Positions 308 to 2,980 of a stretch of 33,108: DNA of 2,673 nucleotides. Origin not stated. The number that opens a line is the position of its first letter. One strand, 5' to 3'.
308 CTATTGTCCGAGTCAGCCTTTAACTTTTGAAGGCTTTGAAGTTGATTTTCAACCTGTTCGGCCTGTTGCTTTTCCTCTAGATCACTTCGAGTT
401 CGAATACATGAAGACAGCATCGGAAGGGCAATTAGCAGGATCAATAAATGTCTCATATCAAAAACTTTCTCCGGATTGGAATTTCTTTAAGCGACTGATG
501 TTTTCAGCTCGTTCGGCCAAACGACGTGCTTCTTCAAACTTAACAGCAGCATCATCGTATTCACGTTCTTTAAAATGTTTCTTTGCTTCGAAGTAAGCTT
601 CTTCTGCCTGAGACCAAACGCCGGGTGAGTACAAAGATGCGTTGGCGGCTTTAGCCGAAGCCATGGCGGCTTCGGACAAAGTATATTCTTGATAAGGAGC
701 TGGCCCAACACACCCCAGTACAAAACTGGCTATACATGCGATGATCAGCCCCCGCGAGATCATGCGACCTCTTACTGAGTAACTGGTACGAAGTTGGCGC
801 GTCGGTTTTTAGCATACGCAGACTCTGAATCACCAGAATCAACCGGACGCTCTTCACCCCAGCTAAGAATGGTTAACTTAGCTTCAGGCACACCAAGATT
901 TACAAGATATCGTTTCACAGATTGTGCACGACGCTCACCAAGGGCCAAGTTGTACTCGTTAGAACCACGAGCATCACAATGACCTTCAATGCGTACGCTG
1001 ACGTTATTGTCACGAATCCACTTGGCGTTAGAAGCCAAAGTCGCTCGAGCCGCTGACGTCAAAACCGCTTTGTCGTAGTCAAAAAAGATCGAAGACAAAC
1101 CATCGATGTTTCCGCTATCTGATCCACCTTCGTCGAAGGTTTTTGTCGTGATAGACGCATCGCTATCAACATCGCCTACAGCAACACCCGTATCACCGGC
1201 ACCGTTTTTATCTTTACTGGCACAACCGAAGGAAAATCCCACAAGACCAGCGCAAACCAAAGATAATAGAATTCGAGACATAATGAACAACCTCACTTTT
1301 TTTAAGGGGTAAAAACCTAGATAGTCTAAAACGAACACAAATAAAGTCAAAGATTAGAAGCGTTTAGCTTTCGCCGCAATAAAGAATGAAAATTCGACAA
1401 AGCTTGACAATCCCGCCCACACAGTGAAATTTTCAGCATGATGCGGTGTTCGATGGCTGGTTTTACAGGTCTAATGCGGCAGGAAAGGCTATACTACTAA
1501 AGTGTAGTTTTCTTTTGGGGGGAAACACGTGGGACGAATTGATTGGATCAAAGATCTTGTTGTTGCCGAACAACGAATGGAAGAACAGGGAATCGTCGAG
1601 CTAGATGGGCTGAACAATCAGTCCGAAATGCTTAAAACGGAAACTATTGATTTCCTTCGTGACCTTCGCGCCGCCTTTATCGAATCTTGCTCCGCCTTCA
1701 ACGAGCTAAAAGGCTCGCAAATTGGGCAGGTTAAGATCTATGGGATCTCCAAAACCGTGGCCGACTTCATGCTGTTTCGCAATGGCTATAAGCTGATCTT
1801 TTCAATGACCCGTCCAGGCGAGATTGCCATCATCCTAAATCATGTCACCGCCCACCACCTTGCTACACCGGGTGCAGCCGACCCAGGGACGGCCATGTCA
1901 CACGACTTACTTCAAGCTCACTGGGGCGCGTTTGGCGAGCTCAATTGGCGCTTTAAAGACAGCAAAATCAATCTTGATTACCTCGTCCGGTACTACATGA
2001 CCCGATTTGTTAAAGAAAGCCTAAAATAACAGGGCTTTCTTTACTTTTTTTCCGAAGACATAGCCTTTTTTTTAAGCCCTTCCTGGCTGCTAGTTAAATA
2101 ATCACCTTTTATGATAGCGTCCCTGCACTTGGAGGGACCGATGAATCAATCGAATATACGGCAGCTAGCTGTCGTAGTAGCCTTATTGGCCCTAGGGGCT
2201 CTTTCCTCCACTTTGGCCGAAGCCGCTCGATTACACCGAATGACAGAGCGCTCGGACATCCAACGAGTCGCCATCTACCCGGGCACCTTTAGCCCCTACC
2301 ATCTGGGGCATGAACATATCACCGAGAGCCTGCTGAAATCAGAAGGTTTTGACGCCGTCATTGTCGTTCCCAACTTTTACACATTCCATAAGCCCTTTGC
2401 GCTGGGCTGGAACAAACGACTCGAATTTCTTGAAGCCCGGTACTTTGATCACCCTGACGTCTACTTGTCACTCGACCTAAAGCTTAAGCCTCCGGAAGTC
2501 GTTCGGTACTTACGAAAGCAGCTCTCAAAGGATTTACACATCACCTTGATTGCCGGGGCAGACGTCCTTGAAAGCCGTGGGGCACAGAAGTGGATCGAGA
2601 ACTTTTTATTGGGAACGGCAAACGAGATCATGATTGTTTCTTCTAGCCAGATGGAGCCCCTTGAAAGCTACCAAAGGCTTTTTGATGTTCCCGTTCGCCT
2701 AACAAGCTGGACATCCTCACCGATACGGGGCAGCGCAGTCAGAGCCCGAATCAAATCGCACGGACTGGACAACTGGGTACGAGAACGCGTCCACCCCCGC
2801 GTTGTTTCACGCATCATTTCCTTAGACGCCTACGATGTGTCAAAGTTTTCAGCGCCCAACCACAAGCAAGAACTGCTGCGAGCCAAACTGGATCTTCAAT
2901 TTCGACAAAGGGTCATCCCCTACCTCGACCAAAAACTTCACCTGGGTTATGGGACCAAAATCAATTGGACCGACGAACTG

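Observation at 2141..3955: Signal-peptide protein fusing an NAD-synthesis-type adenylyltransferase domain to an ADP-ribosyltransferase-like (NAD-consuming) domain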

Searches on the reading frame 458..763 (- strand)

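Call 14: search_protein_families(library=pfam, proteins=[window:458-763:-], max_evalue=0.01)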
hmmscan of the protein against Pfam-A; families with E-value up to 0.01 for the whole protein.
window:458-763:- (101 aa): 1 family
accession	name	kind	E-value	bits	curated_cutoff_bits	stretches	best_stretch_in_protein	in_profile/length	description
PF14346.11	DUF4398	-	5.7e-06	27.2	27.9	1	26-94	2-70/78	Domain of unknown function (DUF4398)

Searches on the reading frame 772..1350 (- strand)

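Call 14: search_protein_families(library=pfam, proteins=[window:772-1350:-], max_evalue=0.01)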
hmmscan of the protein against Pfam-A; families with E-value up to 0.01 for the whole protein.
window:772-1350:- (192 aa): 1 family
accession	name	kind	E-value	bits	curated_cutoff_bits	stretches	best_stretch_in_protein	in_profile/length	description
PF00691.25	OmpA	-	4.9e-24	85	27.2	1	89-183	1-98/98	OmpA family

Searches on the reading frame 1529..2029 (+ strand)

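Call 14: search_protein_families(library=pfam, proteins=[window:1529-2029:+], max_evalue=0.01)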
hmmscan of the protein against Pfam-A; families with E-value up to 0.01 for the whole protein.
window:1529-2029:+ (166 aa): 0 families

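Call 17: search_protein_families(library=padloc, proteins=[window:1529-2029:+], max_evalue=1)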
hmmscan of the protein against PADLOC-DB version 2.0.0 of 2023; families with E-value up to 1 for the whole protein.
window:1529-2029:+ (166 aa): 1 family
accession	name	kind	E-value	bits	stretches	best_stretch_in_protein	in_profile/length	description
PDLC02265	AbiEi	-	0.018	12.8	1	67-85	134-152/198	AbiEi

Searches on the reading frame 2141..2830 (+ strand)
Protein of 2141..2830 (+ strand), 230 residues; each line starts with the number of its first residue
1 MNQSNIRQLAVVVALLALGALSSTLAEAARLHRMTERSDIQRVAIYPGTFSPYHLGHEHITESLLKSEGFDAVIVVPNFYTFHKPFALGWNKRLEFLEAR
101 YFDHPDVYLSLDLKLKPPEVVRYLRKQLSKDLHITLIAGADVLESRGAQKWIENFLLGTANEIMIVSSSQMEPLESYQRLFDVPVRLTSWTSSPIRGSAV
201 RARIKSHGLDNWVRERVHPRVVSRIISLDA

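Call 57: search_solved_structures(query=A5, max_evalue=0.001, show_alignments=2)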
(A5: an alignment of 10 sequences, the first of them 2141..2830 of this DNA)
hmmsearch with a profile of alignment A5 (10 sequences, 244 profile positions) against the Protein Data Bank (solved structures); distinct sequences matched with E-value up to 0.001: 57.
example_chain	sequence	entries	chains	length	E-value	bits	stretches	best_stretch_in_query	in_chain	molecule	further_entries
1kam_A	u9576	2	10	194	6.7e-21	78.5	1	31-225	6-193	NICOTINATE-NUCLEOTIDE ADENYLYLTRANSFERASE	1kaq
6kh2_A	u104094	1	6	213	2.7e-20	76.5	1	35-224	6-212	Probable nicotinate-nucleotide adenylyltransferase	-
6kg3_A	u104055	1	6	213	4.3e-20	75.8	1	35-224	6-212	Probable nicotinate-nucleotide adenylyltransferase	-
1k4k_A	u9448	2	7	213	5e-20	75.6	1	35-224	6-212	Nicotinic acid mononucleotide adenylyltransferase | NaMN adenylyltransferase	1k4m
3dv2_A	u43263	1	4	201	4.5e-16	62.7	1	32-229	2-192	Nicotinate (Nicotinamide) nucleotide adenylyltransferase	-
3hfj_A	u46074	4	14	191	1.3e-15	61.2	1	32-225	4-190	Nicotinate (Nicotinamide) nucleotide adenylyltransferase | nicotinate-nucleotide adenylyltransferase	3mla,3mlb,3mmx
2qtr_A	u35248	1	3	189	1.6e-15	60.9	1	32-225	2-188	Probable nicotinate-nucleotide adenylyltransferase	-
8aih_A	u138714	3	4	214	1.6e-15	60.8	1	28-225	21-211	Probable nicotinate-nucleotide adenylyltransferase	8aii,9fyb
2qtm_A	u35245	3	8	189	2.7e-15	60.1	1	32-225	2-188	Nicotinate (Nicotinamide) nucleotide adenylyltransferase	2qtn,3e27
5db4_A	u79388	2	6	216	3e-13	53.4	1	29-228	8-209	Nicotinate-nucleotide adenylyltransferase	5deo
4ymi_A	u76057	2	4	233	3.4e-13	53.2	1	28-228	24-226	Probable nicotinate-nucleotide adenylyltransferase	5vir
1yul_A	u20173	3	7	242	6.2e-12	49.1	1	31-231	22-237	Probable nicotinate-nucleotide adenylyltransferase | 'Probable nicotinate-nucleotide adenylyltransferase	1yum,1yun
4s1o_A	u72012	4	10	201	2.7e-11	47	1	32-225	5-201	Probable nicotinate-nucleotide adenylyltransferase | Nicotinate-nucleotide adenylyltransferase | nicotinate mononucleotide adenylyltransferase NadD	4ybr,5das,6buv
4rpi_A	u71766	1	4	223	4.2e-11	46.4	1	30-225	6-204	nicotinate-nucleotide adenylyltransferase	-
4x0e_A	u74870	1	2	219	8.4e-11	45.4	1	31-225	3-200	Probable nicotinate-nucleotide adenylyltransferase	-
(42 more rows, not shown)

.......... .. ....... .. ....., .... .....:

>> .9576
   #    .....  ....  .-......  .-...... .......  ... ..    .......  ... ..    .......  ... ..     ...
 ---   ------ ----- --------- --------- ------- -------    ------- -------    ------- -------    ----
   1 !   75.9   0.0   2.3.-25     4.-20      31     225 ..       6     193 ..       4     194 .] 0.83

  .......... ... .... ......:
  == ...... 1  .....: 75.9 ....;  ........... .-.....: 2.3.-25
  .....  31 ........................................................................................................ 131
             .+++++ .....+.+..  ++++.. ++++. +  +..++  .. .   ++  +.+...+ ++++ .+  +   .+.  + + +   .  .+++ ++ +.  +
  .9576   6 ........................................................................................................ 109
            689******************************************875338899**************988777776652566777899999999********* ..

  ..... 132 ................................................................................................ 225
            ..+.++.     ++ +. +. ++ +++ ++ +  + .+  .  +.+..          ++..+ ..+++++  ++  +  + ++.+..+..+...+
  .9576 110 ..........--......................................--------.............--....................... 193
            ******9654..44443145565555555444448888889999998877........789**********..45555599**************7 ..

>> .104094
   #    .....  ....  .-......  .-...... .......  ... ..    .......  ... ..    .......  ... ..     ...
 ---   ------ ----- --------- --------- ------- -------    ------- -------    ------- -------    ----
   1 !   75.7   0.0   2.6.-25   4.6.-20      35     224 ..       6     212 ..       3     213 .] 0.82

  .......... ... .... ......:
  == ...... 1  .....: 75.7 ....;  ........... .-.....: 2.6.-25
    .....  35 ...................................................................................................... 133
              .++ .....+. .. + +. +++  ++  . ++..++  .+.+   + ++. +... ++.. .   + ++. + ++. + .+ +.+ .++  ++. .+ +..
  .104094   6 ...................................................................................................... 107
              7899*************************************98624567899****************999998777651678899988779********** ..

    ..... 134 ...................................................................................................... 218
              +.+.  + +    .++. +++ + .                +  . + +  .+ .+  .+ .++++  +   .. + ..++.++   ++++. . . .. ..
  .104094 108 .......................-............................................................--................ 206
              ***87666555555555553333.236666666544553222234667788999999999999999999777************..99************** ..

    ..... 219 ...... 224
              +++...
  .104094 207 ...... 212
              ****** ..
